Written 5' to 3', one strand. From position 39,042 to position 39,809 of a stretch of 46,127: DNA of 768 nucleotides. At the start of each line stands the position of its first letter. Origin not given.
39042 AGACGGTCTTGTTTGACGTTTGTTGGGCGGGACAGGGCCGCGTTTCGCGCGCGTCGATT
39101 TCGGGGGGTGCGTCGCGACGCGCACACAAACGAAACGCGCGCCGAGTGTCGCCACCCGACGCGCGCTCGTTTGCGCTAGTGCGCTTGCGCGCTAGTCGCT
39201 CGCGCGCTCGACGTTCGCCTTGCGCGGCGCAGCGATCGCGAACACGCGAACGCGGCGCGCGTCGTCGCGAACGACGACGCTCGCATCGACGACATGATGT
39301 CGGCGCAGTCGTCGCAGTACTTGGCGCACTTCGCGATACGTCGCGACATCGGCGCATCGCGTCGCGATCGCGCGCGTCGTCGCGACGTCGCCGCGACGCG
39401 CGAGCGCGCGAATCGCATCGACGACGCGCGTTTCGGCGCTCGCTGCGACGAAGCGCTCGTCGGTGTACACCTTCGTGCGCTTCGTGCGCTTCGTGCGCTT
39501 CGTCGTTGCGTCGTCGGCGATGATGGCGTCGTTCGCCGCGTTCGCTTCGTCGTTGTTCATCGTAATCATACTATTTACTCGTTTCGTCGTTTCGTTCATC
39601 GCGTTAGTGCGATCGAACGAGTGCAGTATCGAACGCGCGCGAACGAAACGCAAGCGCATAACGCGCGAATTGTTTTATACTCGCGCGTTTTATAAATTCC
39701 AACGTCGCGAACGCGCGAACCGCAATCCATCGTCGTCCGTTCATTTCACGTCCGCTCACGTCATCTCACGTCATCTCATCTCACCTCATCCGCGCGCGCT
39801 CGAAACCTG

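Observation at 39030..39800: CpG-saturated compositional island unlike the rest of the genome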

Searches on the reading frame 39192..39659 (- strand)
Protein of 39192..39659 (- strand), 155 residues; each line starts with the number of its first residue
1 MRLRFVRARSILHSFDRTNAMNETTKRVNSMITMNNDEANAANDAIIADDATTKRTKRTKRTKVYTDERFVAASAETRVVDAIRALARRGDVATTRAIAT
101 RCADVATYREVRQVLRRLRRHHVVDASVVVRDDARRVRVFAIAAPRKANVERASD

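Call 9: search_protein_families(library=pfam, proteins=[window:39192-39659:-], max_evalue=1)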
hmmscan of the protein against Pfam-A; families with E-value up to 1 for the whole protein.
window:39192-39659:- (155 aa): 2 families
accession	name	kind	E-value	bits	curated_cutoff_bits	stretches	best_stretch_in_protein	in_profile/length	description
PF04337.18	DUF480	-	0.088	13.3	25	1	18-122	31-136/149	Protein of unknown function, DUF480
PF01035.26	DNA_binding_1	-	0.16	12.2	27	1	77-131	4-57/81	6-O-methylguanine DNA methyltransferase, DNA binding domain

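Call 10: find_homologous_proteins(query=window:39192-39659:-, max_evalue=0.01)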
Query window:39192-39659:- (155 aa): 2 proteins with E <= 0.01 among 601 candidates.
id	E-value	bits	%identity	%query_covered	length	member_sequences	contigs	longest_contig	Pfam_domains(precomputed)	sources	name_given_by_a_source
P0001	7.1e-65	235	99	81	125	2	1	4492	-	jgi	jgi:hypothetical protein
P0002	5.0e-35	138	65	79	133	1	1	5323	-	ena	-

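Call 11: search_protein_families(library=phrogs, proteins=[window:39192-39659:-], max_evalue=0.001)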
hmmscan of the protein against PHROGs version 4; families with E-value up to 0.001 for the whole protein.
window:39192-39659:- (155 aa): 0 families

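Call 13: find_encoding_contigs(protein=P0001, flank=10000)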
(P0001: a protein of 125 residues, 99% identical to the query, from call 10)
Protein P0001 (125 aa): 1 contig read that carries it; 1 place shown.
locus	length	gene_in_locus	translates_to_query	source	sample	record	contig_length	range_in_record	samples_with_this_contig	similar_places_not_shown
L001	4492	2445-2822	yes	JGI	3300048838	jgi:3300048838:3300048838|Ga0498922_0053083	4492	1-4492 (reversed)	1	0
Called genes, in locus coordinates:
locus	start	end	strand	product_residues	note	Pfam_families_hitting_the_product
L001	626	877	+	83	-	-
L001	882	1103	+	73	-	-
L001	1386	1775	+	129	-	-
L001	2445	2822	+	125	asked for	-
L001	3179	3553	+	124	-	-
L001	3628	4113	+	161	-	-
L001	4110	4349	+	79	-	-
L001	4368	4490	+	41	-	?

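Call 14: find_encoding_contigs(protein=P0002, flank=10000)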
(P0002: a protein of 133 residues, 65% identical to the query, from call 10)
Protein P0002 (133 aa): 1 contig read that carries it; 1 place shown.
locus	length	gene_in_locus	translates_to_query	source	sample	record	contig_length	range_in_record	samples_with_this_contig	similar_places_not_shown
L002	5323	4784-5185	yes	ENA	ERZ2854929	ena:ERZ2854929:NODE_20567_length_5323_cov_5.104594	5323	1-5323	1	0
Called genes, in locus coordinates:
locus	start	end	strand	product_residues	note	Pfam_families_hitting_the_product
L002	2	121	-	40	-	?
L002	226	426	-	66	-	-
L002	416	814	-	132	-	-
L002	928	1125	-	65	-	-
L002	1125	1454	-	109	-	-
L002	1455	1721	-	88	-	-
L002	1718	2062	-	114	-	-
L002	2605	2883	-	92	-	-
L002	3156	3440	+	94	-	-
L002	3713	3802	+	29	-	-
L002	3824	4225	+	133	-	-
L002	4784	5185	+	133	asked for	-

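Call 21: search_dna_similar(query=window:39192-39569:-, collection=phages, mode=protein, max_evalue=1, max_rows=25)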
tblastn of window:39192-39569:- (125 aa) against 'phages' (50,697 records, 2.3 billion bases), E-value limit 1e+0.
No match.

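Call 22: predict_structure(alignment_id=A1)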
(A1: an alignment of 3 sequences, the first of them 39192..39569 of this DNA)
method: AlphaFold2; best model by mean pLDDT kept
length: 125 residues; sequences in the alignment: 3
mean_pLDDT: 55.5   pTM: 0.42
mean pLDDT of the five models: 55.5, 50.6, 49.5, 48.4, 48.0
residues with pLDDT >= 90: 0; 70-90: 35; 50-70: 37; < 50: 53
segments of 3 or more residues with pLDDT < 50: 1-40, 114-125
pLDDT, mean of each block of 10 residues (from residue 1): 42 42 41 44 69 71 64 74 73 58 53 44 38
secondary structure, 60 per line:
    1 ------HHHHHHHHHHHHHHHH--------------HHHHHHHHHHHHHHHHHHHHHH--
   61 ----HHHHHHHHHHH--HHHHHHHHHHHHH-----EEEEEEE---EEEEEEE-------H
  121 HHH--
elements in order: H7-22 H37-58 H65-75 H78-90 E96-102 E106-112 H120-123

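Call 23: search_protein_representatives(alignment_id=A1)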
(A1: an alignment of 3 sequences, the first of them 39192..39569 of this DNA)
Query: 3 sequences, 125 profile positions. Proteins with E-value up to 0.001 (for the whole library): 3; up to 1e-10: 3; up to 1e-30: 1. The best 3 are listed.
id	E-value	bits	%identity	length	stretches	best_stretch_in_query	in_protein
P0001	2.0e-66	237.7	-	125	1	1-125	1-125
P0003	1.7e-25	105.5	-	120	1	3-115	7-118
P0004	1.1e-14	70.6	-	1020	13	15-49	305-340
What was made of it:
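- There is no homologue in 5.8 billion proteins beyond this phage group (calls 10, 23).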

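Call 26: find_encoding_contigs(protein=P0003, flank=10000)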
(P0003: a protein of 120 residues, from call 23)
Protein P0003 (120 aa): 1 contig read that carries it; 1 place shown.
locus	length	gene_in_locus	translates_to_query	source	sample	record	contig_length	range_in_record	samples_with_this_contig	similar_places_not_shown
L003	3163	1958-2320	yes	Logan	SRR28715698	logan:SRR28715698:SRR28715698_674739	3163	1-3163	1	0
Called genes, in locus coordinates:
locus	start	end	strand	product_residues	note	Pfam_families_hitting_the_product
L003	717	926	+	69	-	-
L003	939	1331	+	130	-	-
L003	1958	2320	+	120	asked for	-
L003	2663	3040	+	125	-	-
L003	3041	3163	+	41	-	?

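Call 27: fold_search(model_id=the predicted structure, library=pdb)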
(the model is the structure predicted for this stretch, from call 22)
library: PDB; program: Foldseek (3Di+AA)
matches with E <= 10: 134; with E <= 0.001: 0
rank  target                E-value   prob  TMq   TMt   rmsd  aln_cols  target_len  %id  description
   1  3eco_A                5.5e-01  0.23  0.28  0.26   9.7        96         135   18  Crystal structure of MepR, a transcription regulator of the Staphylococcus aureus multidrug efflux pump MepA (released 2009-02-10)
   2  6dk4_A                8.0e-01  0.41  0.37  0.35   6.2        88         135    9  Crystal structure of Campylobacter jejuni peroxide stress regulator (released 2018-06-13)
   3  9loa_B                8.6e-01  0.44  0.35  0.50   8.1        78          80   12  Structural insights into the tumor suppressor ZMYND11 reveal diverse recognition mechanisms (released 2026-01-21)
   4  8h7a_A                1.7e+00  0.30  0.34  0.50   6.4        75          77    9  Crystal structure of the dimer form KAT6A WH domain with its bound double stranded DNA (released 2023-01-18)
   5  8h7a_F                1.8e+00  0.30  0.33  0.49   6.7        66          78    9  Crystal structure of the dimer form KAT6A WH domain with its bound double stranded DNA (released 2023-01-18)
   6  6fdm_A                1.9e+00  0.15  0.27  0.14   5.8        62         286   19  Human Rio2 kinase structure (released 2019-01-30)
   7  5zi8_B                1.9e+00  0.09  0.26  0.29   9.2       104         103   19  Crystal structure of the PadR-family transcriptional regulator Rv3488 of Mycobacterium tuberculosis H37Rv in complex w (released 2018-10-17)
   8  9loa_A                2.1e+00  0.23  0.35  0.48   7.7        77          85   13  Structural insights into the tumor suppressor ZMYND11 reveal diverse recognition mechanisms (released 2026-01-21)
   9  8vyy_A                2.1e+00  0.10  0.24  0.15  10.2        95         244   13  The crystal structure of MarE in complex with its native substrate, beta-methyl-L-tryptophan (released 2025-04-02)
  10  6lui_A                2.2e+00  0.28  0.34  0.53   6.8        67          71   15  Crystal structure of the SAMD1 WH domain and DNA complex (released 2021-02-03)
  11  3l7w                  2.3e+00  0.13  0.17  0.19   4.9        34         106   12  The Crystal Structure of smu.1704 from Streptococcus mutans UA159 (released 2010-12-08)
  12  6abq_A                2.5e+00  0.10  0.28  0.30  11.7       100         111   14  Crystal structure of transcription factor from Listeria monocytogenes (released 2019-06-05)
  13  2dqr_B                2.5e+00  0.06  0.18  0.20  10.5        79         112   11  Crystal structure of the replication terminator protein mutant RTP.E39K.R42Q (released 2007-05-29)
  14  6n1z_C                2.7e+00  0.13  0.31  0.39   7.4        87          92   11  Importin-9 bound to H2A-H2B (released 2019-03-20)
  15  1zgj                  2.7e+00  0.09  0.29  0.13   7.6       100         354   13  Crystal structure of isoflavanone 4'-O-methyltransferase complexed with (+)-pisatin (released 2006-08-01)
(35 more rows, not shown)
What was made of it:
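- The structure-search lists are dominated by winged-helix regulators (call 27).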

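Call 45: find_related_loci(query=A2, collection=viral_contigs, flank=6000)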
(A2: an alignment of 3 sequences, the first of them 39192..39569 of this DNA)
Query A2 (125 aa) in viral_contigs; peptide patterns used: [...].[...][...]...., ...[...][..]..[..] (x = any residue, [..] = any of these).
223 stretches matched a pattern, but none encodes a relative of the query by tblastn (E <= 1e-3).

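Call 46: find_related_loci(query=A2, collection=genome_contigs, flank=6000)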
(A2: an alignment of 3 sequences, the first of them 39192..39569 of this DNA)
Query A2 (125 aa) in genome_contigs; peptide patterns used: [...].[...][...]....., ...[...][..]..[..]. (x = any residue, [..] = any of these).
109 stretches matched a pattern, but none encodes a relative of the query by tblastn (E <= 1e-3).

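Call 47: find_related_loci(query=A2, collection=metagenome_contigs, flank=8000)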
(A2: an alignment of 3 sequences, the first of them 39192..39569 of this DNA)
Query A2 (125 aa) in metagenome_contigs; peptide patterns used: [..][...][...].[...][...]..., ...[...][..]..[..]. (x = any residue, [..] = any of these).
510 stretches matched a pattern, but none encodes a relative of the query by tblastn (E <= 1e-3).
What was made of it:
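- Tried and rejected: Protein-pattern scans of IMG/VR, GTDB genomes and JGI metagenomes also found nothing (calls 45-47).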

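Call 56: search_solved_structures(query=A2, max_evalue=10, show_alignments=3)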
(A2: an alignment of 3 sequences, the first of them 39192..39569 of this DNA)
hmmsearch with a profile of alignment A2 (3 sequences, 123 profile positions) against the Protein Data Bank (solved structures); distinct sequences matched with E-value up to 10: 0.
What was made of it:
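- On Winged-helix (wHTH) DNA-binding proteins: PDB sequences gave nothing (call 56).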

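Call 57: search_protein_families(library=pfam, proteins=[P0002, P0003, window:39192-39569:-], max_evalue=10)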
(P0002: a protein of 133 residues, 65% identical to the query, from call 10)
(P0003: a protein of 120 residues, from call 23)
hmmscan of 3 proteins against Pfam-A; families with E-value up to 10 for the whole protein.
P0002 (133 aa): 7 families
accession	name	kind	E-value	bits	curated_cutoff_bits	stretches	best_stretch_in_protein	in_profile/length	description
PF22952.2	KH_11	-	0.032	15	24.6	1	62-122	14-72/85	Eukaryotic type KH-domain (KH-domain type I)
PF20176.3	DUF6541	-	0.042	12.5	29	1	55-94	566-604/646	Family of unknown function (DUF6541)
PF19110.5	DUF5797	-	0.068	13.3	25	1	11-111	61-153/163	Family of unknown function (DUF5797)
PF01035.26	DNA_binding_1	-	0.076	13.3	27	1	45-102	5-61/81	6-O-methylguanine DNA methyltransferase, DNA binding domain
PF03551.20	PadR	-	0.12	12.9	27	1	77-111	33-67/75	Transcriptional regulator PadR-like family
PF25438.1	DUF7896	-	0.15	12.6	25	1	64-98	25-57/83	Domain of unknown function (DUF7896)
PF03063.25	Prismane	-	0.21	10.6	27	1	4-78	266-341/513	Prismane/CO dehydrogenase family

P0003 (120 aa): 1 family
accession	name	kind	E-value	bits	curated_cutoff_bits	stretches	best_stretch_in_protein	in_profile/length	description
PF06734.18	UL97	-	0.085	13.1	25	1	20-71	109-158/187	UL97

window:39192-39569:- (125 aa): 2 families
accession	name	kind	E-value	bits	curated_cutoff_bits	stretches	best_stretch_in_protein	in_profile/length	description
PF01035.26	DNA_binding_1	-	0.11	12.8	27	1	47-101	4-57/81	6-O-methylguanine DNA methyltransferase, DNA binding domain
PF24061.1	LBD_receptor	-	0.13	11.8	27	1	75-111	118-154/193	Putative ionotropic receptor, ligand binding domain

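Call 81: search_protein_families(library=phrogs, proteins=[window:39192-39569:-, P0002, P0003], max_evalue=5)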
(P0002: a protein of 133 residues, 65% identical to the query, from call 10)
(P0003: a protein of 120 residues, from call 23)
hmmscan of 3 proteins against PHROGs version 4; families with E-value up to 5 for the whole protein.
window:39192-39569:- (125 aa): 1 family
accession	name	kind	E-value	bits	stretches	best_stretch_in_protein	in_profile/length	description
phrog_28486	-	unknown function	1.1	9.7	1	9-113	105-203/299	-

P0002 (133 aa): 1 family
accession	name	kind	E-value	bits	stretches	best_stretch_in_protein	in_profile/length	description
phrog_28841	-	unknown function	0.34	12.3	1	46-106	43-102/116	-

P0003 (120 aa): 4 families
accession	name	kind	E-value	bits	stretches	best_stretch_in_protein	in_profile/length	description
phrog_15003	-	head and packaging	0.051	14.4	1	6-76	94-167/220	head scaffolding protein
phrog_233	-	head and packaging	0.26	12.9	1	5-52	11-60/161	head scaffolding protein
phrog_2942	-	unknown function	0.32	12.4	1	46-77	22-53/84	-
phrog_7977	-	unknown function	0.49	11.5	0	90-114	58-82/84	-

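Call 82: search_protein_families(library=ncbifam, proteins=[window:39192-39569:-, P0002, P0003], max_evalue=5)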
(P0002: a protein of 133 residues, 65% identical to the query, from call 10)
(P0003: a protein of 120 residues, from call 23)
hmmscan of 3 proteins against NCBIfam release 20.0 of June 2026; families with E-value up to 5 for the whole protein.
window:39192-39569:- (125 aa): 2 families
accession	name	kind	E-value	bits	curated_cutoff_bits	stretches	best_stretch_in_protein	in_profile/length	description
TIGR03433.1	padR_acidobact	paralog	0.16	12.1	101.8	1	84-121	45-82/101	PadR family transcriptional regulator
NF010125.0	PRK13602.1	equivalog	0.21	11.9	113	1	6-65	3-57/82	50S ribosomal protein L7ae-like protein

P0002 (133 aa): 2 families
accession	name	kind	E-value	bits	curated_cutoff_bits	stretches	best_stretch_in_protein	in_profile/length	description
TIGR03433.1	padR_acidobact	paralog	0.062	13.4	101.8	1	80-116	44-80/101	PadR family transcriptional regulator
NF010125.0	PRK13602.1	equivalog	0.18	12.1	113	1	30-60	25-55/82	50S ribosomal protein L7ae-like protein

P0003 (120 aa): 1 family
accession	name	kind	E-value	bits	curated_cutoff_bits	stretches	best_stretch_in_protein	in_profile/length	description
TIGR01339.1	phycocy_beta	equivalog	0.0054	16.7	279.3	1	11-76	20-86/171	C-phycocyanin subunit beta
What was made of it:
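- On Winged-helix (wHTH) DNA-binding proteins: The best Pfam and NCBIfam hits (DNA_binding_1, PadR, DUF480) have E of 0.06-0.16, below the curated cut-offs (calls 9, 57, 82).
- On Iteron-binding replication initiators (lambda O, RepA/pi/RepE type): 125 aa, one predicted domain, and no family hit (calls 9, 22, 57, 81, 82).
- No profile match passes its threshold (calls 9, 56, 57, 81, 82).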

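Call 87: search_dna_similar(query=window:39192-39569:-, collection=plasmids, mode=protein, max_evalue=0.1, max_rows=10)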
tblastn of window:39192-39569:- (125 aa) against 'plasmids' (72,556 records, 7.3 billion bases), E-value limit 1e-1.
No match.

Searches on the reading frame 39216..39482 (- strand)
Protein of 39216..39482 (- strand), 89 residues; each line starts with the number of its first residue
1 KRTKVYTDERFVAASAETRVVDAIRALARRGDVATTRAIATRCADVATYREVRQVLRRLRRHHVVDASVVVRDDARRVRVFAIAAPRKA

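Call 77: predict_structure(alignment_id=A5)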
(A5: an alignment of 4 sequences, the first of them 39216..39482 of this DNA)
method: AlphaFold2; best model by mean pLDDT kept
length: 89 residues; sequences in the alignment: 4
mean_pLDDT: 60.2   pTM: 0.44
mean pLDDT of the five models: 60.2, 58.0, 57.2, 51.9, 51.1
residues with pLDDT >= 90: 0; 70-90: 13; 50-70: 61; < 50: 15
segments of 3 or more residues with pLDDT < 50: 1-12, 87-89
pLDDT, mean of each block of 10 residues (from residue 1): 46 59 65 61 67 74 65 54 51
secondary structure, 60 per line:
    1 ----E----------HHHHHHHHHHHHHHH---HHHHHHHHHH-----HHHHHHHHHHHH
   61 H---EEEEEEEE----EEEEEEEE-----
elements in order: H16-30 H34-43 H49-61 E65-72 E77-84
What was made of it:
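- On Winged-helix (wHTH) DNA-binding proteins: Mean pLDDT is only 55-60, from 3-4 sequences (calls 22, 77).
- Two AF2 models give a helix-helix-helix-beta-hairpin topology (calls 22, 77).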

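Call 84: fold_search(model_id=the predicted structure, library=viral)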
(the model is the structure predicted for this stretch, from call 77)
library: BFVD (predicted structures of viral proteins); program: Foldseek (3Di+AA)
matches with E <= 10: 722; with E <= 0.001: 0
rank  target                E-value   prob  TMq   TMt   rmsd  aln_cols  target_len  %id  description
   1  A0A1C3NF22            1.2e-01  0.35  0.33  0.23  12.4       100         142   12  (no name in the UniProt tables at hand)
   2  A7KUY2                1.5e-01  0.20  0.29  0.20  18.1        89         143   19  (no name in the UniProt tables at hand)
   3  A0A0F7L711            1.6e-01  0.23  0.34  0.31  17.0        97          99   16  Uncharacterized protein [uncultured marine virus]
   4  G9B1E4                1.8e-01  0.44  0.34  0.14  10.4        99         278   13  Gp43 [Bacillus phage W.Ph.]
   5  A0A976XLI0            1.8e-01  0.30  0.34  0.34  11.1        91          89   12  (no name in the UniProt tables at hand)
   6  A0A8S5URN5            1.9e-01  0.33  0.32  0.27   9.5        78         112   14  Helix-turn-helix protein [Siphoviridae sp. ctksc2]
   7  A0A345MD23            2.6e-01  0.30  0.35  0.21  10.5        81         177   17  (no name in the UniProt tables at hand)
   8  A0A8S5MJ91            2.6e-01  0.15  0.28  0.14  13.4        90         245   17  Chromosome replication initiation protein [Siphoviridae sp. ctHMI2]
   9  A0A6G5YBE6            2.8e-01  0.16  0.32  0.17  13.9        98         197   19  (no name in the UniProt tables at hand)
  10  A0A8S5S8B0            3.4e-01  0.30  0.35  0.16   7.3        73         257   16  Replisome organizer [Caudovirales sp. ctTVN2]
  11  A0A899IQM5            3.4e-01  0.23  0.34  0.23  10.3        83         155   13  (no name in the UniProt tables at hand)
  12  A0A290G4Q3            3.6e-01  0.30  0.34  0.26   9.6        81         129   17  CPXV069 protein [Cowpox virus]
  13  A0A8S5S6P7            3.6e-01  0.13  0.29  0.26  13.5       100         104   15  Uncharacterized protein [Siphoviridae sp. ctqwY3]
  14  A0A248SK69            3.8e-01  0.25  0.34  0.29   8.0        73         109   10  (no name in the UniProt tables at hand)
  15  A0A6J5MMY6            3.8e-01  0.16  0.29  0.07  12.9        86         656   19  Primase, C-terminal 2 [uncultured Caudovirales phage]
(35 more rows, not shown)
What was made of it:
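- On Winged-helix (wHTH) DNA-binding proteins: The best Foldseek E is 0.55 against PDB and 0.12 against BFVD (calls 27, 84).
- Replication initiators and the RTP terminator protein appear in the non-significant structure-search lists (calls 27, 84). Poxvirus E3-type proteins appear in the non-significant structure-search list (call 84).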
